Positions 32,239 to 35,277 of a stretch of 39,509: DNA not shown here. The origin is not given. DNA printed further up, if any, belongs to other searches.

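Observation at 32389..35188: Orphan 900-aa protein with one active-looking and one degenerate GGDEF-like palm domain, an NLS-like linker and a small overlapping partner gene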

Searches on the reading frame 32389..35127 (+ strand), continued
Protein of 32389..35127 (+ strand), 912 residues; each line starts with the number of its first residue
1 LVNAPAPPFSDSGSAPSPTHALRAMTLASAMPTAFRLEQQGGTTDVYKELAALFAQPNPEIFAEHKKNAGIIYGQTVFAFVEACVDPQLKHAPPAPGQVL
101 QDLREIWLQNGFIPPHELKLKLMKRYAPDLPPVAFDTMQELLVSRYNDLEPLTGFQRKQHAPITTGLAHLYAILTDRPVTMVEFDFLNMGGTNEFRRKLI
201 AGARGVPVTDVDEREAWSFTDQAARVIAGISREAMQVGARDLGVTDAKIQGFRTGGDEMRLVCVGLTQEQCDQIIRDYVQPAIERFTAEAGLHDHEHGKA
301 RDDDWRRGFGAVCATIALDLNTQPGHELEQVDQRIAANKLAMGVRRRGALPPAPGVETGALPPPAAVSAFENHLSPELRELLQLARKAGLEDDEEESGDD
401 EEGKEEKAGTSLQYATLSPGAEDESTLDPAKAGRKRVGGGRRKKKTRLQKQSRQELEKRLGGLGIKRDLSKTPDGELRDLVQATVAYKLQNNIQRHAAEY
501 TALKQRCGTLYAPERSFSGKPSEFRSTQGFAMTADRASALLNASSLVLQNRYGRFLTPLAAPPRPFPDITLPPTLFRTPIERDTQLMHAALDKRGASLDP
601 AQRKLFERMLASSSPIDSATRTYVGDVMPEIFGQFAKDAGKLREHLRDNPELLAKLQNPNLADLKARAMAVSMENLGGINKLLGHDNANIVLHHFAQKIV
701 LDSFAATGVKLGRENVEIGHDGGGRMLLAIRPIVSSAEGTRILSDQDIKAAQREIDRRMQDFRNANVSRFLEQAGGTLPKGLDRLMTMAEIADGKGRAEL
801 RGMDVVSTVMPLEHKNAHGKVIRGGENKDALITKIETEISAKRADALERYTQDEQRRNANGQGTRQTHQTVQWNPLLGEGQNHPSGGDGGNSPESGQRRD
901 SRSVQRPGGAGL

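Call 36: search_protein_families(library=pfam, proteins=[P0035, P0039, P0041, P0048, P0080, P0085, P0160], max_evalue=0.01)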
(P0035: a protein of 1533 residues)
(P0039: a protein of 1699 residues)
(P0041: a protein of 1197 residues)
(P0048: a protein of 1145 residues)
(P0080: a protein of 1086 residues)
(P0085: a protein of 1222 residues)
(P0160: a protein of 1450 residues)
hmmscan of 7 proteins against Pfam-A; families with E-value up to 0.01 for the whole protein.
P0035 (1533 aa): 2 families
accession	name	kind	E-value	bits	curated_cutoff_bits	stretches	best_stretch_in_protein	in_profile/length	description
PF00233.25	PDEase_I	-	0.00024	21.3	24.8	1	129-186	1-51/238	3'5'-cyclic nucleotide phosphodiesterase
PF00990.26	GGDEF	-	0.00071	19.8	23.8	0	869-906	34-71/161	Diguanylate cyclase, GGDEF domain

P0039 (1699 aa): 2 families
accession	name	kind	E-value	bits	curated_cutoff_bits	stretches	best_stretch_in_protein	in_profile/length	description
PF00233.25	PDEase_I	-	1.2e-05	25.6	24.8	1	795-853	1-51/238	3'5'-cyclic nucleotide phosphodiesterase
PF00990.26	GGDEF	-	8.2e-05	22.9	23.8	0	479-554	22-94/161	Diguanylate cyclase, GGDEF domain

P0041 (1197 aa): 1 family
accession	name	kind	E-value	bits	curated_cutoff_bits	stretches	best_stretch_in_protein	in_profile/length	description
PF00990.26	GGDEF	-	0.00047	20.4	23.8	0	197-286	76-156/161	Diguanylate cyclase, GGDEF domain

P0048 (1145 aa): 1 family
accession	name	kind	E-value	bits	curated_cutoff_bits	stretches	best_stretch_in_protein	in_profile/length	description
PF00990.26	GGDEF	-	3.9e-05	23.9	23.8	0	496-584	31-110/161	Diguanylate cyclase, GGDEF domain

P0080 (1086 aa): 1 family
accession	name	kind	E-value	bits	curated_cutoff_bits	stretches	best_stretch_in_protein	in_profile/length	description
PF00990.26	GGDEF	-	9.9e-06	25.8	23.8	1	469-560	21-106/161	Diguanylate cyclase, GGDEF domain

P0085 (1222 aa): 1 family
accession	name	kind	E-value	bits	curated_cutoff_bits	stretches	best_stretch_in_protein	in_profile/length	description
PF00990.26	GGDEF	-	7.7e-05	23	23.8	1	471-570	21-118/161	Diguanylate cyclase, GGDEF domain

P0160 (1450 aa): 2 families
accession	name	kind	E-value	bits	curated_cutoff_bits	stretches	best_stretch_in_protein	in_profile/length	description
PF10686.14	YAcAr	-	6.3e-06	26.4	28.2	1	419-479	6-65/66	YspA, cpYpsA-related SLOG family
PF05396.16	Phage_T7_Capsid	-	0.0023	18.8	27.1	1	1331-1389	22-80/188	Phage T7 capsid assembly protein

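Call 37: search_solved_structures(query=A2, max_evalue=1, show_alignments=4)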
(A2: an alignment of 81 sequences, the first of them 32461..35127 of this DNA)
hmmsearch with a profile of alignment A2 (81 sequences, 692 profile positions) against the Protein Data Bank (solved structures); distinct sequences matched with E-value up to 1: 35.
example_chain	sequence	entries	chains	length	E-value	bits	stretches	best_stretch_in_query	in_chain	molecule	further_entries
4urs_A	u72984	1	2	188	6.1e-05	25.3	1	427-505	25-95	DIGUANYLATE CYCLASE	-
4urq_U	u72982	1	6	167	0.00013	24.2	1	449-505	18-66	DIGUANYLATE CYCLASE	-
4urg_A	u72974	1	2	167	0.00016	24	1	465-505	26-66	DIGUANYLATE CYCLASE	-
3ign_A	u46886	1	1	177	0.0031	19.7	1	171-248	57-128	Diguanylate cyclase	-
4zve_A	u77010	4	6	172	0.0086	18.2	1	152-236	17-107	Diguanylate cyclase DosC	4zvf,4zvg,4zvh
3icl_A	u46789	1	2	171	0.0099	18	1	465-542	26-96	EAL/GGDEF domain protein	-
8c05_A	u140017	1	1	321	0.023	16.8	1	170-237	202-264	Sensor domain-containing diguanylate cyclase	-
5xgb_A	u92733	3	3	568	0.023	16.8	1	167-236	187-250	Uncharacterized protein | Uncharacterized protein PA0861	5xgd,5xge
9t28_A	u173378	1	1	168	0.032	16.3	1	466-535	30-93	diguanylate cyclase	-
3i5b_A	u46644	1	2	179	0.04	16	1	466-535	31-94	WspR response regulator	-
5m3c_A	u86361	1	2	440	0.044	15.9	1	187-233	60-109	Diguanylate cyclase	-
3i5c_A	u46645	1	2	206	0.044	15.8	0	465-507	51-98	Fusion of General control protein GCN4 and WSPR response regulator protein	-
5euh_A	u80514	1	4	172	0.055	15.5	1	165-237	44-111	Putative GGDEF domain membrane protein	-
6eib_A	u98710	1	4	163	0.06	15.4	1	450-532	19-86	Sensory box/GGDEF family protein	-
3bre_A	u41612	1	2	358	0.061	15.4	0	416-533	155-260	Probable two-component response regulator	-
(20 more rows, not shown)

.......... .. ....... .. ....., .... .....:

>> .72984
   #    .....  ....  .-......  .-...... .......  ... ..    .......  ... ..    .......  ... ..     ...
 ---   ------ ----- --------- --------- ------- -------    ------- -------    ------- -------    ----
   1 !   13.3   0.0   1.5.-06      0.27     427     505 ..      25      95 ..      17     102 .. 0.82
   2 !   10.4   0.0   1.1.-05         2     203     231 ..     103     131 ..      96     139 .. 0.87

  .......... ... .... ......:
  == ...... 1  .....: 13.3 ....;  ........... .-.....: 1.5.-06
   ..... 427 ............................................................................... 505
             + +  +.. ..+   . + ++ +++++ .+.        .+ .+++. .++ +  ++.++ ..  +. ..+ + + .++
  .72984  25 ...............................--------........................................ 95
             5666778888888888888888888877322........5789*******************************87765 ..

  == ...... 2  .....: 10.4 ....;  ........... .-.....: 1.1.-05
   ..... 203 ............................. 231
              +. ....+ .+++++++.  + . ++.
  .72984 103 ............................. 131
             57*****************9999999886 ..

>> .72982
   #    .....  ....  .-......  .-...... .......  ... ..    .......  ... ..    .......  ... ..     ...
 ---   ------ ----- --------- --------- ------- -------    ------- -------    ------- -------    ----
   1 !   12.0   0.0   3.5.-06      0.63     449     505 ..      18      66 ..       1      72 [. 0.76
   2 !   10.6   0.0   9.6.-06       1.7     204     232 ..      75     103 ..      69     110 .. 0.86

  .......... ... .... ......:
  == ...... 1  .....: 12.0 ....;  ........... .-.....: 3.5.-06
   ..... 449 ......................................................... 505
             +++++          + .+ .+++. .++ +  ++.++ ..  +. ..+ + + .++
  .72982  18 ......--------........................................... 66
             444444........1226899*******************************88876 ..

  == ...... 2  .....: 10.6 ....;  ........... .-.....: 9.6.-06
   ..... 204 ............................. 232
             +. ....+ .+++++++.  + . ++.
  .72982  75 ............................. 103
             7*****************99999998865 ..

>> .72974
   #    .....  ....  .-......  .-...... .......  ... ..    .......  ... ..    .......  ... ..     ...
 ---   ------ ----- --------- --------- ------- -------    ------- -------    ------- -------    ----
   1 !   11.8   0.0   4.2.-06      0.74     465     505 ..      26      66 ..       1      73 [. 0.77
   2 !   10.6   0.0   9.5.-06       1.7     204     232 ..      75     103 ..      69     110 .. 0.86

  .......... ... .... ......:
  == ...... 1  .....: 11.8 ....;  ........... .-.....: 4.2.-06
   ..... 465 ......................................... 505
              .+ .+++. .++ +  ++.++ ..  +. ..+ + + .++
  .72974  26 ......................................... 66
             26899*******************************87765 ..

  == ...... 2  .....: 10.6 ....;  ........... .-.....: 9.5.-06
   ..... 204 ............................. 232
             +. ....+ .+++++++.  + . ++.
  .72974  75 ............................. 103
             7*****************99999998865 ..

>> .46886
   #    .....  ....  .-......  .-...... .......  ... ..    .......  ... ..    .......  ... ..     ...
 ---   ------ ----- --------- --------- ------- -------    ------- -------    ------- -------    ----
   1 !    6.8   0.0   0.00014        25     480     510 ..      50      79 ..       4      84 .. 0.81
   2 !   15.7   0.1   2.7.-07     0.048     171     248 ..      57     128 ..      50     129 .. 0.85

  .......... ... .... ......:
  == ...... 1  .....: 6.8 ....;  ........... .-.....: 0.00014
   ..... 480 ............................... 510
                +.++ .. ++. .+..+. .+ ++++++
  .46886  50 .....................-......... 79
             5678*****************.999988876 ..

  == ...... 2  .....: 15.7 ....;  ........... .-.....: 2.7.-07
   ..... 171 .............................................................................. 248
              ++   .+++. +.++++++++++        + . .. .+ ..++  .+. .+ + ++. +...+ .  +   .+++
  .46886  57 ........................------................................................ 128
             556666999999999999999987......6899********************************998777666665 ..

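Call 38: find_homologous_proteins(query=A2, max_evalue=0.00001)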
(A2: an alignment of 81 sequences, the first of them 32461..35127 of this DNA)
Query A2 (81 sequences) (888 aa, profile of the alignment): 9 proteins with E <= 0.00001 among 8000 candidates.
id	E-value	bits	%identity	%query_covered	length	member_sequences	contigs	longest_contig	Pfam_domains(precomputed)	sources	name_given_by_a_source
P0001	2.1e-204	700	99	100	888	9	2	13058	-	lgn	-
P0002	2.0e-202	693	90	100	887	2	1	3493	-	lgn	-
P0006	5.9e-197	675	40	91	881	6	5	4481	-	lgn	-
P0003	4.3e-196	672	67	99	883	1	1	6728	-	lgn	-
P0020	4.6e-196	672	35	87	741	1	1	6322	-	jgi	jgi:GGDEF domain-containing protein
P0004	1.6e-191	657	64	99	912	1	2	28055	-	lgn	-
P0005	7.1e-191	655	64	99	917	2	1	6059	-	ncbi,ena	-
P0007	1.7e-190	654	40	91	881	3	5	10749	-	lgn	-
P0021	1.0e-178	615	40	36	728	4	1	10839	-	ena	-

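Call 39: find_encoding_contigs(protein=P0008, flank=6000, max_places=2)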
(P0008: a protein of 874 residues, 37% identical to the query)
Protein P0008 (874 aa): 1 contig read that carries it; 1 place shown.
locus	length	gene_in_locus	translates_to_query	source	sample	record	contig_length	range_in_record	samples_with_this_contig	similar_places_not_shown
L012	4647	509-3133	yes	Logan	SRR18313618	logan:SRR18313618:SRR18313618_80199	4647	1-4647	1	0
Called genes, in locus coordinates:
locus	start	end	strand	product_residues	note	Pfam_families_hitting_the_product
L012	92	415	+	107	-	-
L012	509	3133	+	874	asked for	-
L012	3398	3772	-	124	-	PF06627:DUF1153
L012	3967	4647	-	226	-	?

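Call 40: find_encoding_contigs(protein=P0003, flank=6000, max_places=2)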
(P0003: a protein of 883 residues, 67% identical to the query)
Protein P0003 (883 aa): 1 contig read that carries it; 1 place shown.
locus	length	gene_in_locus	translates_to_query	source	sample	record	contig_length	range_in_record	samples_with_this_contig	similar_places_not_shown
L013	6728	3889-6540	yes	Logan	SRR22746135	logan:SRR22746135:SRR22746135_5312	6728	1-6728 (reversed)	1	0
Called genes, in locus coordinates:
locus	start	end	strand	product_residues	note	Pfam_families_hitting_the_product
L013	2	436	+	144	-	?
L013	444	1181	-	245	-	-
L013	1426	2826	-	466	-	PF00072:Response_reg, PF00158:Sigma54_activat, PF14532:Sigma54_activ_2, PF07728:AAA_5 (weak), PF25601:AAA_lid_14, PF02954:HTH_8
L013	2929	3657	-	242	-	PF01027:Bax1-I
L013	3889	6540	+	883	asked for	-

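Call 41: find_encoding_contigs(protein=P0020, flank=6000, max_places=2)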
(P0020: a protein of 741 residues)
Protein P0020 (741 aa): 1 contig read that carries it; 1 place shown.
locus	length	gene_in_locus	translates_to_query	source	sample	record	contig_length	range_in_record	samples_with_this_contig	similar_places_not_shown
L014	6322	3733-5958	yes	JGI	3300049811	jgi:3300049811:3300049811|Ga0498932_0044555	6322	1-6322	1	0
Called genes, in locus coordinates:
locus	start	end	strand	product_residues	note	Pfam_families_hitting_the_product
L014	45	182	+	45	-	PF02882:THF_DHG_CYH_C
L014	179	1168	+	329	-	PF01544:CorA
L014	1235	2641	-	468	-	PF00072:Response_reg, PF00158:Sigma54_activat, PF14532:Sigma54_activ_2, PF25601:AAA_lid_14, PF02954:HTH_8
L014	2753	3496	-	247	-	PF01027:Bax1-I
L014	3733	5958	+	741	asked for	-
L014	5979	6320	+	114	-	?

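Call 42: find_encoding_contigs(protein=P0021, flank=8000, max_places=2)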
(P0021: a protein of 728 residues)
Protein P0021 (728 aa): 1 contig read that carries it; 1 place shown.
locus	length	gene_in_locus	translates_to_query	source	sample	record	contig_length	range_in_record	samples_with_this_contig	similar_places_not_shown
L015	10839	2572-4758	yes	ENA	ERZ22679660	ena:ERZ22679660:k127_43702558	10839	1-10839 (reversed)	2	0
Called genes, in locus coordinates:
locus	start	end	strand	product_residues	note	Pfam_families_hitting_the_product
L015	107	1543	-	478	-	PF00072:Response_reg, PF01078:Mg_chelatase (faint), PF00158:Sigma54_activat, PF14532:Sigma54_activ_2, PF25601:AAA_lid_14, PF02954:HTH_8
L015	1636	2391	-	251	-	PF01027:Bax1-I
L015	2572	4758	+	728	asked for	-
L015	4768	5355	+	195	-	PF03703:bPH_2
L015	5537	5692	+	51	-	-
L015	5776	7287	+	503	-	PF01336:tRNA_anti-codon, PF00152:tRNA-synt_2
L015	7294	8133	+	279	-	-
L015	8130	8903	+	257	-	-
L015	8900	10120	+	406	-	PF04551:GcpE, PF26540:GcpE_C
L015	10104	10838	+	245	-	?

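Call 62: predict_structure(alignment_id=A2)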
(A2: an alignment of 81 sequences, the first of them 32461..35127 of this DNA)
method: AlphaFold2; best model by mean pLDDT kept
length: 888 residues; sequences in the alignment: 81
mean_pLDDT: 85.7   pTM: 0.85
mean pLDDT of the five models: 85.7, 85.1, 84.6, 84.5, 83.8
residues with pLDDT >= 90: 629; 70-90: 114; 50-70: 47; < 50: 98
segments of 3 or more residues with pLDDT < 50: 1-5, 371-415, 841-888
pLDDT, mean of each block of 10 residues (from residue 1): 53 68 82 61 81 91 95 96 98 97 97 96 94 93 98 98 97 96 95 97 98 98 96 95 97 97 98 92 96 95 88 93 87 63 76 91 82 47 37 31 39 52 93 95 94 91 92 98 94 73 83 97 97 92 92 92 96 95 92 88 93 96 96 94 98 95 92 95 81 93 96 88 96 98 97 95 97 95 98 93 96 97 96 82 43 39 34 31 29
secondary structure, 60 per line:
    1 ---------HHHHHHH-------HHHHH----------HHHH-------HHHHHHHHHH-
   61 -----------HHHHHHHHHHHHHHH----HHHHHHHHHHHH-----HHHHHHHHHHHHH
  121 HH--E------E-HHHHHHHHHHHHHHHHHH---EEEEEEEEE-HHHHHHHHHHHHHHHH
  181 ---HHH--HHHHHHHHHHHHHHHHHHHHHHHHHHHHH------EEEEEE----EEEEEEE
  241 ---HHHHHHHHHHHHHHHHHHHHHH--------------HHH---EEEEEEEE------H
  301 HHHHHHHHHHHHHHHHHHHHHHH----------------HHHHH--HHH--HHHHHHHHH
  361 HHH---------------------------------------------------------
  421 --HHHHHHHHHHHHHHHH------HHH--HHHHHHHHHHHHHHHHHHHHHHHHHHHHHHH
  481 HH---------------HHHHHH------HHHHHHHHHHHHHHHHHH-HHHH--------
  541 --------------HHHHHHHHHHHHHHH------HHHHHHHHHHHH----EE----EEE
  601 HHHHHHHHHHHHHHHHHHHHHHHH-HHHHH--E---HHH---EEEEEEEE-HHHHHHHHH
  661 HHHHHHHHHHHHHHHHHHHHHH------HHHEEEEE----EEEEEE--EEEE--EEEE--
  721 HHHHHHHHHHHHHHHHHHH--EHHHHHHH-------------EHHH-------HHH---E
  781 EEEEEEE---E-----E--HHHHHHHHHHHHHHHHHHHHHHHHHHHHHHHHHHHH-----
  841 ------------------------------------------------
elements in order (helices of 4 or more, strands of 3 or more residues): H10-16 H24-28 H39-42 H50-59 H72-86 H91-102 H108-122 H134-151 E155-163 H165-180 H189-217 E224-229 E234-240 H244-265 E286-293 H300-323 H340-344 H352-363 H423-438 H450-482 H498-503 H510-527 H529-532 H555-569 H576-587 E598-600 H601-624 H626-630 E643-650 H652-682 E692-696 E701-706 E709-712 E715-718 H721-739 H743-749 E780-787 H800-835
